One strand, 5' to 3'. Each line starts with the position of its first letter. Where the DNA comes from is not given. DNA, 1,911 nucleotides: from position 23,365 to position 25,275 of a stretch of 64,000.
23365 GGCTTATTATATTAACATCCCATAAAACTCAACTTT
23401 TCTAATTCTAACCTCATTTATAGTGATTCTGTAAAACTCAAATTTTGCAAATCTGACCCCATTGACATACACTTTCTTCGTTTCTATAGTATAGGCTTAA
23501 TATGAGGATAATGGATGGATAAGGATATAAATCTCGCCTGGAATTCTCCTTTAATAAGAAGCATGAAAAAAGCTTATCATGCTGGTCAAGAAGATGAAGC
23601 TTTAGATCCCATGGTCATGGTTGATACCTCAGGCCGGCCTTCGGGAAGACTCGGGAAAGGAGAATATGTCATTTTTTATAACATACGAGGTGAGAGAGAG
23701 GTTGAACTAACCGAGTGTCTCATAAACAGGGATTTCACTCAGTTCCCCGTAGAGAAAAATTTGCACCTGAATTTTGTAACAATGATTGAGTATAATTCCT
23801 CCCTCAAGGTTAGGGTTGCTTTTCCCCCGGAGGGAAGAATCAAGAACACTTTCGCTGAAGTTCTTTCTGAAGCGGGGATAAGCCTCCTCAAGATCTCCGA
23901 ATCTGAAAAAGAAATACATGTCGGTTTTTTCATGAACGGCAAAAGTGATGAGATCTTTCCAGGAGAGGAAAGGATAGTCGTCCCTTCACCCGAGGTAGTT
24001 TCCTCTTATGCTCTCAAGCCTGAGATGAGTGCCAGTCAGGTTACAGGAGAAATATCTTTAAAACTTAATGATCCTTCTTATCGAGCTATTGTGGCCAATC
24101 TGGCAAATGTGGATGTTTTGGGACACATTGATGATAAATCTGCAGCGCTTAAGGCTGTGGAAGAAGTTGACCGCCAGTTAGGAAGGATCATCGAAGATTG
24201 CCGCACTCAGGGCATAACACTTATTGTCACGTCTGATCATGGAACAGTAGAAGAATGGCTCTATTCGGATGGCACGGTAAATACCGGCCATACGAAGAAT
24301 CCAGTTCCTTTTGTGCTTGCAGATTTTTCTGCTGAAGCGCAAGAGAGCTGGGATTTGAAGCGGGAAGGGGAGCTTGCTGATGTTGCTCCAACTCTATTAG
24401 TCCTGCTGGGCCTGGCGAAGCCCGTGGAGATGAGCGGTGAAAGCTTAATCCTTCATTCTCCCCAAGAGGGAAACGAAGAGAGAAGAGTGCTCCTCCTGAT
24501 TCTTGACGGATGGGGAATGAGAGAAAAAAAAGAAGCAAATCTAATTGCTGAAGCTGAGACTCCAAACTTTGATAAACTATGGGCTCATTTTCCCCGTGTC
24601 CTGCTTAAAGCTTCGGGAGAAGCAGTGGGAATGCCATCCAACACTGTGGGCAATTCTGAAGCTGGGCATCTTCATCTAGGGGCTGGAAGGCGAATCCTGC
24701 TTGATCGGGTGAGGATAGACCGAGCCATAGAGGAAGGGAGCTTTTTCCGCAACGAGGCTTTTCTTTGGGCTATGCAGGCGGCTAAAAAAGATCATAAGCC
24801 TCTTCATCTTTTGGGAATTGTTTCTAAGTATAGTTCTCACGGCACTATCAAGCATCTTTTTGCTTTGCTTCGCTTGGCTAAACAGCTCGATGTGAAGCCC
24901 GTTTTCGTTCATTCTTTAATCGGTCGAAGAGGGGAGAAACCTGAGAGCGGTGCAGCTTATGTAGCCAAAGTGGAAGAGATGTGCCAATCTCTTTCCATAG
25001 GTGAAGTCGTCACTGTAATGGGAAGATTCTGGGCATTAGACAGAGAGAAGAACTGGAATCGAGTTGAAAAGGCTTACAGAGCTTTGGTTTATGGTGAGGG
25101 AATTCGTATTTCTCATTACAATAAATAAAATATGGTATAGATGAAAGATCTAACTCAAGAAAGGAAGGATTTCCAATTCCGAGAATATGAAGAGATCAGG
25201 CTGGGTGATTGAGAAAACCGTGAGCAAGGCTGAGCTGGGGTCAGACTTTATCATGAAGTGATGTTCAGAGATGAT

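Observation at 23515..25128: Circularly permuted cofactor-independent phosphoglycerate mutase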

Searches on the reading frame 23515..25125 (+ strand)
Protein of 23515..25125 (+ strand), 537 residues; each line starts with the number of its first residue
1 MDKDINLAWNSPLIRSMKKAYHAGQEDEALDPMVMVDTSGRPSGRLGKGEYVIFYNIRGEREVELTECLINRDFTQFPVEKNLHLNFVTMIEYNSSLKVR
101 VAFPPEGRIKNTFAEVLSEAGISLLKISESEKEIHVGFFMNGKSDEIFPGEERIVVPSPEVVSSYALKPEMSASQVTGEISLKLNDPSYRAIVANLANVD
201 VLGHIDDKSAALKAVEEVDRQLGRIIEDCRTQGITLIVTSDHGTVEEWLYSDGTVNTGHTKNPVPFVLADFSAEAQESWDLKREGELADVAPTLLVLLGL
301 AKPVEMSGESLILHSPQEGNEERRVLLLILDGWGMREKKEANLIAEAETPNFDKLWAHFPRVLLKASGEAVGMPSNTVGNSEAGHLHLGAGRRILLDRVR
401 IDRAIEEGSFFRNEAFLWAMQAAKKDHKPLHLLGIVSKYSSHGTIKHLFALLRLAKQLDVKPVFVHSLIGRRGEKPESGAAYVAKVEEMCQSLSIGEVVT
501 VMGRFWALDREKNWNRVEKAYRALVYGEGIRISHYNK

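Call 3: search_protein_families(library=pfam, proteins=[window:23515-25125:+], max_evalue=0.1)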
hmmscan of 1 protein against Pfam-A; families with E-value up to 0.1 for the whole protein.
window:23515-25125:+ (537 aa): 5 families
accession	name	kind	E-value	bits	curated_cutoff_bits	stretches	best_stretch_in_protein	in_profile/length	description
PF01676.23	Metalloenzyme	-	4.7e-60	203.7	24.3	2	103-301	62-251/252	Metalloenzyme superfamily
PF06415.18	iPGM_N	-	2.2e-53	181.4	27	2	401-529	1-129/217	BPG-independent PGAM N-terminus (iPGM_N)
PF01663.27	Phosphodiest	-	9.3e-07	29.2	23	1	189-246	160-223/342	Type I phosphodiesterase / nucleotide pyrophosphatase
PF00884.28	Sulfatase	-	0.00054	19.8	25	1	209-299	204-300/301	Sulfatase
PF08665.17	PglZ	-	0.032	14.6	25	1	192-245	117-173/179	PglZ domain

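Call 4: search_protein_families(library=ncbifam, proteins=[window:23515-25125:+], max_evalue=0.1)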
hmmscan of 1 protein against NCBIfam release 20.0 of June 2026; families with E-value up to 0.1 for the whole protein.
window:23515-25125:+ (537 aa): 15 families
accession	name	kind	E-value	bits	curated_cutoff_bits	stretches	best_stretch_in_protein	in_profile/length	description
TIGR01307.1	pgm_bpd_ind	equivalog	7.7e-145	483.2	330.65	2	14-312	214-504/504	2,3-bisphosphoglycerate-independent phosphoglycerate mutase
NF003897.0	PRK05434.1-5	equivalog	9.7e-114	380.6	862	2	15-312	221-511/514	2,3-bisphosphoglycerate-independent phosphoglycerate mutase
NF003766.0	PRK05362.1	equivalog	6.8e-09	34.9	256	1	188-303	279-385/396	phosphopentomutase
TIGR00306.2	apgM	subfamily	7.8e-09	35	320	1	189-272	291-369/403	2,3-bisphosphoglycerate-independent phosphoglycerate mutase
NF003104.0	PRK04024.1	equivalog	1.2e-08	34.2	489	1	188-269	293-366/412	2,3-bisphosphoglycerate-independent phosphoglycerate mutase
NF009049.0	PRK12383.1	equivalog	4.1e-08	32.6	254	1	179-312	277-398/408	phosphopentomutase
NF045661.1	HdlasePehA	equivalog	5.8e-06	25.2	900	1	214-323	287-400/506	phosphoric/sulfuric ester hydrolase PehA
NF010322.0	PRK13759.1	equivalog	1.6e-05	23.6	481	1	206-323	265-388/486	arylsulfatase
NF003160.0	PRK04135.1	equivalog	6.6e-05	21.7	468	0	320-356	13-51/403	2,3-bisphosphoglycerate-independent phosphoglycerate mutase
TIGR01696.1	deoB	equivalog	0.00015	20.8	341.2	1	193-294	274-367/381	phosphopentomutase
NF003242.0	PRK04200.1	equivalog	0.00016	20.7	426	1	199-276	294-365/395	cofactor-independent phosphoglycerate mutase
TIGR02535.1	hyp_Hser_kinase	hypoth_equivalog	0.0004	19.3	446.3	1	197-275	293-366/397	proposed homoserine kinase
NF038358.1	phophono_PhpG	equivalog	0.0015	17.4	545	1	194-273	314-385/417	CMP-5'-phosphonoformate--3-phosphoglycerate phosphonoformyl transferase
NF038075.1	fam_STM4013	hypoth_equivalog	0.0036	16.8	250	1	206-245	195-235/261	STM4013/SEN3800 family hydrolase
NF033446.0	BREX_PglZ_2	exception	0.034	12.4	200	0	176-245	577-644/890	BREX-2 system phosphatase PglZ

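Call 5: search_solved_structures(query=window:23515-25125:+, max_evalue=0.01, show_alignments=2)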
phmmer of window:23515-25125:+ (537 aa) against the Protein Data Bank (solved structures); distinct sequences matched with E-value up to 0.01: 12.
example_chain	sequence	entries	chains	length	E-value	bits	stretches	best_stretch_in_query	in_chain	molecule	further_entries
1ejj_A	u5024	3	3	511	7.8e-123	414.1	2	15-313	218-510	PHOSPHOGLYCERATE MUTASE | 2,3-BISPHOSPHOGLYCERATE-INDEPENDENT PHOSPHOGLYCERATE MUTASE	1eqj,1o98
1o99_A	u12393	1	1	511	2.1e-122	412.7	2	15-313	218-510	2,3-BISPHOSPHOGLYCERATE-INDEPENDENT PHOSPHOGLYCERATE MUTASE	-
2ify_A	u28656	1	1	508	4.7e-114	385.2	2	18-312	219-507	2,3-bisphosphoglycerate-independent phosphoglycerate mutase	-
7tl8_A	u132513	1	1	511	5.9e-98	332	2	17-315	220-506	2,3-bisphosphoglycerate-independent phosphoglycerate mutase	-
4my4_A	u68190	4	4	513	1.1e-97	331.1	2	17-314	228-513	2,3-bisphosphoglycerate-independent phosphoglycerate mutase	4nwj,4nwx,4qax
5vpu_A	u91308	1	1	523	1.4e-95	324.2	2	16-313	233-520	2,3-bisphosphoglycerate-independent phosphoglycerate mutase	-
5kgn_A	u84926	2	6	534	7.2e-89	302.1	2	13-312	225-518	2,3-bisphosphoglycerate-independent phosphoglycerate mutase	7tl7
7knf_A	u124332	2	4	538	7.5e-89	302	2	13-312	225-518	2,3-bisphosphoglycerate-independent phosphoglycerate mutase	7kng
5kgl_A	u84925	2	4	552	7.7e-89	302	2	13-312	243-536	2,3-bisphosphoglycerate-independent phosphoglycerate mutase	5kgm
3nvl_A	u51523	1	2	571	2.8e-51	178.1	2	23-305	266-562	2,3-bisphosphoglycerate-independent phosphoglycerate mutase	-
3igy_B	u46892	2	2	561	1.4e-47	165.8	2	27-307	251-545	Cofactor-independent phosphoglycerate mutase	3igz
2zkt_A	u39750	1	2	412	0.00022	23.3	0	189-272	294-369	2,3-bisphosphoglycerate-independent phosphoglycerate mutase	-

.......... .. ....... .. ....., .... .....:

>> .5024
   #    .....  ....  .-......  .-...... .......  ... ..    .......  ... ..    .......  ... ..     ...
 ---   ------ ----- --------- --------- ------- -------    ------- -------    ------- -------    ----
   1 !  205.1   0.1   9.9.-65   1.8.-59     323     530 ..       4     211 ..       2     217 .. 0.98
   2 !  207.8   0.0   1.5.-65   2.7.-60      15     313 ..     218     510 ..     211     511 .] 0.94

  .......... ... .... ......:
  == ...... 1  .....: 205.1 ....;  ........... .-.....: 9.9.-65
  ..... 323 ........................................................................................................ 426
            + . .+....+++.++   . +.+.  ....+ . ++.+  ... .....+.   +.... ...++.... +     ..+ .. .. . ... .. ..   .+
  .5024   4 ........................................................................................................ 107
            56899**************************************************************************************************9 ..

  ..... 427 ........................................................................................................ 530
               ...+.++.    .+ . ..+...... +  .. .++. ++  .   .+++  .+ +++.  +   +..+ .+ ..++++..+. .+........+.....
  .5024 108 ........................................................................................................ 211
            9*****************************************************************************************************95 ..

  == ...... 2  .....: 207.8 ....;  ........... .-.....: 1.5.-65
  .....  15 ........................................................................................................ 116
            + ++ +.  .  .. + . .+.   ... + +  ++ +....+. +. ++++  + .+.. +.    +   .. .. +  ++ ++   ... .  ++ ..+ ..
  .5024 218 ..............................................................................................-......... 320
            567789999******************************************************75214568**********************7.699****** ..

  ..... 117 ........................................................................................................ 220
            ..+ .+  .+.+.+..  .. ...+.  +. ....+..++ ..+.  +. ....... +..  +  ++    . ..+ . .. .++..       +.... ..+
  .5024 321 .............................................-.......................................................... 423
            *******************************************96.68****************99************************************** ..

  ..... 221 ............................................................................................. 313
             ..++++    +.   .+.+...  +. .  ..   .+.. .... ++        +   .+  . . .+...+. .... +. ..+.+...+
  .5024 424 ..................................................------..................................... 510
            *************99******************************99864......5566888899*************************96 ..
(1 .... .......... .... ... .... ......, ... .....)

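Call 6: find_homologous_proteins(query=window:23515-25125:+)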
Query window:23515-25125:+ (537 aa): 3201 proteins with E <= 0.001 among 8000 candidates; the best 120 are listed.
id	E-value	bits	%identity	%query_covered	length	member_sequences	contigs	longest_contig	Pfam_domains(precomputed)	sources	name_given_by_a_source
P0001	0.0e+0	1175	98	100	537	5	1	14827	PF06415.19,PF01676.24,PF01663.28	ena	-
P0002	0.0e+0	1126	94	100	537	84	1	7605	PF06415.19,PF01676.24,PF01663.28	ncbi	-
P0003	0.0e+0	1064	88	100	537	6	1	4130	PF06415.19,PF01676.24,PF01663.28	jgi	-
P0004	0.0e+0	1056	87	100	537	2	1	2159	PF06415.19,PF01676.24,PF01663.28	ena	-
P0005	0.0e+0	1050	86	100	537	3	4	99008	PF06415.19,PF01676.24,PF01663.28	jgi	jgi:2,3-bisphosphoglycerate-independent phosphoglycerate mutase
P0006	0.0e+0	1046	86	99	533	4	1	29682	PF06415.19,PF01676.24,PF01663.28,PF08665.18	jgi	jgi:2,3-bisphosphoglycerate-independent phosphoglycerate mutase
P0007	0.0e+0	1037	86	100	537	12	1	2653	PF06415.19,PF01676.24,PF01663.28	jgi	-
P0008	0.0e+0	1036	85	99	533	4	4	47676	PF06415.19,PF01676.24,PF01663.28,PF08665.18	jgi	jgi:2,3-bisphosphoglycerate-independent phosphoglycerate mutase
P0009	0.0e+0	1036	85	100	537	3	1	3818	PF06415.19,PF01676.24,PF01663.28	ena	-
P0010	0.0e+0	1030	84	99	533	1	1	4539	PF06415.19,PF01676.24,PF01663.28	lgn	-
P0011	0.0e+0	1028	85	99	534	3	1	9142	PF06415.19,PF01676.24,PF01663.28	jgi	jgi:2,3-bisphosphoglycerate-independent phosphoglycerate mutase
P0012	0.0e+0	1024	83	100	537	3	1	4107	PF06415.19,PF01676.24,PF01663.28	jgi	jgi:2,3-bisphosphoglycerate-independent phosphoglycerate mutase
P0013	0.0e+0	1023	84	99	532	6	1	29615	PF06415.19,PF01676.24,PF01663.28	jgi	jgi:2,3-bisphosphoglycerate-independent phosphoglycerate mutase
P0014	0.0e+0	1022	83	100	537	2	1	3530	PF06415.19,PF01676.24,PF01663.28,PF00884.29,PF08665.18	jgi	jgi:2,3-bisphosphoglycerate-independent phosphoglycerate mutase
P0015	0.0e+0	1016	84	99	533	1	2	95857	PF06415.19,PF01676.24,PF01663.28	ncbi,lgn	-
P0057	6.1e-252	855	71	96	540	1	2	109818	PF06415.19,PF01676.24,PF01663.28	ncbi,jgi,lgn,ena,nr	ncbi:MAG: alkaline phosphatase family protein [Candidatus Aminicenantes bacterium]|nr:alkaline phosp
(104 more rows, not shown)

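Call 19: search_protein_representatives(protein=window:23515-25125:+)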
Query: 537 residues. Proteins with E-value up to 0.001 (for the whole library): 11206; up to 1e-10: 6275; up to 1e-30: 1856. The best 150 are listed.
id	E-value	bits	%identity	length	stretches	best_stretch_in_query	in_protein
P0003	0.0e+00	1064.4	88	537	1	1-535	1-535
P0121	7.2e-124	430.8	54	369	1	165-530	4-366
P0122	6.1e-119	414.5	44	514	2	15-313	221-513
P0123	7.9e-116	404.3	42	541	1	17-529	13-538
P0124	5.5e-114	398.2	59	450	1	16-338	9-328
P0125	4.7e-112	391.8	41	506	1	14-511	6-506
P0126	3.6e-110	385.6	40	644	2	14-313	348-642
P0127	4.5e-109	382.0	42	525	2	15-313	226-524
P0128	8.9e-109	381.0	39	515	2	17-314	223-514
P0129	1.4e-107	377.1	40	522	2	16-312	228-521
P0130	2.1e-107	376.5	40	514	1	12-527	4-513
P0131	3.7e-107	375.6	40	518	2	16-312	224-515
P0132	6.6e-107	374.8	40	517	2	16-313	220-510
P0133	1.4e-106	373.8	42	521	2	323-532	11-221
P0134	3.1e-106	372.6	41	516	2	325-534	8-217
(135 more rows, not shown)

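Call 35: find_related_loci(query=A1, collection=genome_contigs, flank=4000)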
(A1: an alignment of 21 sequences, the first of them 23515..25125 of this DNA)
Query A1 (537 aa) in genome_contigs; peptide patterns used: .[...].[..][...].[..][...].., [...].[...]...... (x = any residue, [..] = any of these).
600 stretches matched a pattern (row limit reached: there are more); 597 encode a relative of the query (tblastn E <= 1e-3); the best 80 are kept; 80 distinct loci.
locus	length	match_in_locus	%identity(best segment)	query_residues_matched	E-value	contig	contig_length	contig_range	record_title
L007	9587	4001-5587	64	2-532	0e+0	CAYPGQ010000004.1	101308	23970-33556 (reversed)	MAG TPA_asm: uncultured Eubacteriales bacterium isolate SRP068000_co1_174 genome assembly, contig: NODE_115_length_10130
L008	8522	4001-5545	55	12-533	0e+0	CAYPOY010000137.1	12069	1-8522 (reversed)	MAG TPA_asm: uncultured Anaerolineales bacterium isolate SRP214966_co5_314 genome assembly, contig: NODE_4970_length_120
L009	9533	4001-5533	52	13-529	8e-179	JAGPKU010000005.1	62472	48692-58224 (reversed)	MAG: Syntrophobacterales bacterium isolate Gw_SlDig_bin_8 Gw_SlDig_595_length_62472_cov_58.959933, whole genome shotgun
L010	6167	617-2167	50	12-532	1e-167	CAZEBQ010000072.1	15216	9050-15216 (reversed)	MAG TPA_asm: uncultured Anaerolineales bacterium isolate binchicken_co211_250 genome assembly, contig: NODE_2550_length_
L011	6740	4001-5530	43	13-529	2e-126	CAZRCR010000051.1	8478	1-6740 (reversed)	MAG TPA_asm: uncultured Anaerolinea sp. isolate binchicken_co20_368 genome assembly, contig: NODE_14990_length_8478_cov_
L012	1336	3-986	59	202-528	3e-137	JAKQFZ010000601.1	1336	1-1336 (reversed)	MAG: Candidatus Omnitrophota bacterium isolate USDE_maxbin.238_sub k141_436518, whole genome shotgun sequence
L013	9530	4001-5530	39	13-529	5e-111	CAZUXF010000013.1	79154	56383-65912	MAG TPA_asm: uncultured Anaerolinea sp. isolate SRP302447_co2_48 genome assembly, contig: NODE_1008_length_79154_cov_10.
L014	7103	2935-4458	38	13-531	9e-109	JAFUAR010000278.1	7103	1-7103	MAG: Clostridia bacterium isolate RGIG4322 Roe_deer_Duodenum.Co__c339668, whole genome shotgun sequence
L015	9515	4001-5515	42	13-529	5e-115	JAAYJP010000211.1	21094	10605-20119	MAG: Clostridiales bacterium isolate AS10tlH2TH_303 188000_AS10, whole genome shotgun sequence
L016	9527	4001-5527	37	13-529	1e-99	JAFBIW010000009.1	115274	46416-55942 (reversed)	Butyricicoccus pullicaecorum strain ET57 Prase_23_NODE_9_length_115274_cov_63.8939, whole genome shotgun sequence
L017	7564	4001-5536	37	13-533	1e-98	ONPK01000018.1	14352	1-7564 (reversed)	uncultured Firmicutes bacterium isolate RUG521 genome assembly, contig: scaffold_4644, whole genome shotgun sequence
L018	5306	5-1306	40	85-529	2e-95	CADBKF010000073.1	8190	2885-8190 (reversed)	MAG: Ruminococcaceae bacterium isolate RUG14046 genome assembly, contig: RUG14046_asm_73, whole genome shotgun sequence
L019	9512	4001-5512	42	8-531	5e-69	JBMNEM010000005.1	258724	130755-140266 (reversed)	MAG: Dethiobacteria bacterium isolate SBF912LR0HQ0129 contig_35351, whole genome shotgun sequence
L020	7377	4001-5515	38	13-529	2e-101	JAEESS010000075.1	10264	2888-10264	MAG: Bacillota bacterium isolate Tb.RUG.388 NODE_31122_length_10264_cov_7.676532, whole genome shotgun sequence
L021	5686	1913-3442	39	14-533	9e-67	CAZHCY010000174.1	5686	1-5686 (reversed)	MAG TPA_asm: uncultured Desulfovibrionales bacterium isolate SRP252850_co1_104 genome assembly, contig: NODE_26534_lengt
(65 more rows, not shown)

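Call 38: predict_structure(alignment_id=A1)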
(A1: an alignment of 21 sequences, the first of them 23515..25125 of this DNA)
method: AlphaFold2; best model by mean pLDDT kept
length: 537 residues; sequences in the alignment: 21
mean_pLDDT: 91.6   pTM: 0.86
mean pLDDT of the five models: 91.6, 90.9, 90.8, 90.0, 89.7
residues with pLDDT >= 90: 423; 70-90: 82; 50-70: 24; < 50: 8
segments of 3 or more residues with pLDDT < 50: 1-6
pLDDT, mean of each block of 10 residues (from residue 1): 45 92 91 94 96 92 93 91 93 91 91 97 97 94 93 93 79 97 95 97 93 98 98 97 94 88 97 76 96 95 96 73 93 93 96 96 96 91 97 93 95 98 98 90 91 98 94 70 94 96 90 91 97 69
secondary structure, 60 per line:
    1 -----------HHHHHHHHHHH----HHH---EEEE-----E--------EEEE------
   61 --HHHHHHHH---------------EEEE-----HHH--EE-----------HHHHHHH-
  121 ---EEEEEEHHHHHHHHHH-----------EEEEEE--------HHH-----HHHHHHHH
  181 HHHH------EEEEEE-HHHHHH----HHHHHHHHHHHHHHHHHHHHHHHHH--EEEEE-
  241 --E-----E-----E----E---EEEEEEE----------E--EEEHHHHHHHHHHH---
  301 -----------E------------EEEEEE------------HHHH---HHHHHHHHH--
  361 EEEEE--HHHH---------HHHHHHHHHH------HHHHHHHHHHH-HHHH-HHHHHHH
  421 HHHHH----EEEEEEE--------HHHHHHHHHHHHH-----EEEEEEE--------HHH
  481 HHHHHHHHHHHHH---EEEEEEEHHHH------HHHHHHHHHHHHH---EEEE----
elements in order: H12-22 E33-36 E51-54 H63-70 E86-89 H113-119 E124-129 H130-139 E151-156 H173-184 E191-196 H198-203 H208-232 E235-239 E264-270 E284-286 H287-297 E325-330 H343-346 H350-358 E361-365 H368-371 H381-390 H397-407 H409-412 H414-425 E430-436 H445-457 E463-469 H478-493 E497-503 H504-507 H514-526 E530-533

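Call 43: fold_search(model_id=the predicted structure, library=pdb)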
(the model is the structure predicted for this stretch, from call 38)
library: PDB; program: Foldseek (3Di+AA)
matches with E <= 10: 724; with E <= 0.001: 22
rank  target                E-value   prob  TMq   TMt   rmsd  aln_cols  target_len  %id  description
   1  1ejj                  5.6e-19  1.00  0.44  0.46   5.2       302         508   39  CRYSTAL STRUCTURAL ANALYSIS OF PHOSPHOGLYCERATE MUTASE COCRYSTALLIZED WITH 3-PHOSPHOGLYCERATE (released 2001-03-02)
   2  1o99                  2.3e-18  1.00  0.44  0.46   5.1       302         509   39  CRYSTAL STRUCTURE OF THE S62A MUTANT OF PHOSPHOGLYCERATE MUTASE FROM BACILLUS STEAROTHERMOPHILUS COMPLEXED WITH 2-PHOSPH (released 2002-12-23)
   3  1o98                  2.6e-18  1.00  0.44  0.46   5.1       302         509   40  1.4A CRYSTAL STRUCTURE OF PHOSPHOGLYCERATE MUTASE FROM BACILLUS STEAROTHERMOPHILUS COMPLEXED WITH 2-PHOSPHOGLYCERATE (released 2003-05-01)
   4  2ify                  5.6e-18  1.00  0.41  0.43   5.5       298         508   37  Structure of Bacillus anthracis cofactor-independent phosphoglucerate mutase (released 2006-10-24)
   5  5vpu                  2.2e-17  1.00  0.42  0.44   9.2       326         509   35  Crystal Structure of 2,3-bisphosphoglycerate-independent phosphoglycerate mutase bound to 3-phosphoglycerate, from Acine (released 2017-05-24)
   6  4my4                  6.5e-17  1.00  0.46  0.49   2.3       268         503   38  Crystal structure of phosphoglycerate mutase from Staphylococcus aureus. (released 2013-10-16)
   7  7kng_A                4.3e-16  1.00  0.42  0.44   5.5       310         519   33  2.10A resolution structure of independent Phosphoglycerate mutase from C. elegans in complex with a macrocyclic peptid (released 2021-04-07)
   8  4nwj                  4.5e-16  1.00  0.46  0.49   2.3       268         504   38  Crystal structure of phosphopglycerate mutase from Staphylococcus aureus in 3-phosphoglyceric acid bound form. (released 2015-01-14)
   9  7knf_A                4.5e-16  1.00  0.41  0.43   5.7       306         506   34  1.80A resolution structure of independent Phosphoglycerate mutase from C. elegans in complex with a macrocyclic peptid (released 2021-04-07)
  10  7tl7_B                5.0e-16  1.00  0.43  0.44   5.1       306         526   33  1.90A resolution structure of independent phosphoglycerate mutase from C. elegans in complex with a macrocyclic peptid (released 2022-08-10)
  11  5kgn_A                8.5e-16  1.00  0.43  0.43   5.5       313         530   33  1.95A resolution structure of independent phosphoglycerate mutase from C. elegans in complex with a macrocyclic peptid (released 2017-04-05)
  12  7knf_B                8.9e-16  1.00  0.42  0.44   5.3       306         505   34  1.80A resolution structure of independent Phosphoglycerate mutase from C. elegans in complex with a macrocyclic peptid (released 2021-04-07)
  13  5kgl_A                1.1e-15  1.00  0.38  0.39   6.6       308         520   33  2.45A resolution structure of Apo independent phosphoglycerate mutase from C. elegans (orthorhombic form) (released 2017-04-05)
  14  5kgm_A                1.3e-15  1.00  0.39  0.40  10.2       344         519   31  2.95A resolution structure of Apo independent phosphoglycerate mutase from C. elegans (monoclinic form) (released 2017-04-05)
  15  5kgm_B                1.4e-15  1.00  0.39  0.40   5.9       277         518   34  2.95A resolution structure of Apo independent phosphoglycerate mutase from C. elegans (monoclinic form) (released 2017-04-05)
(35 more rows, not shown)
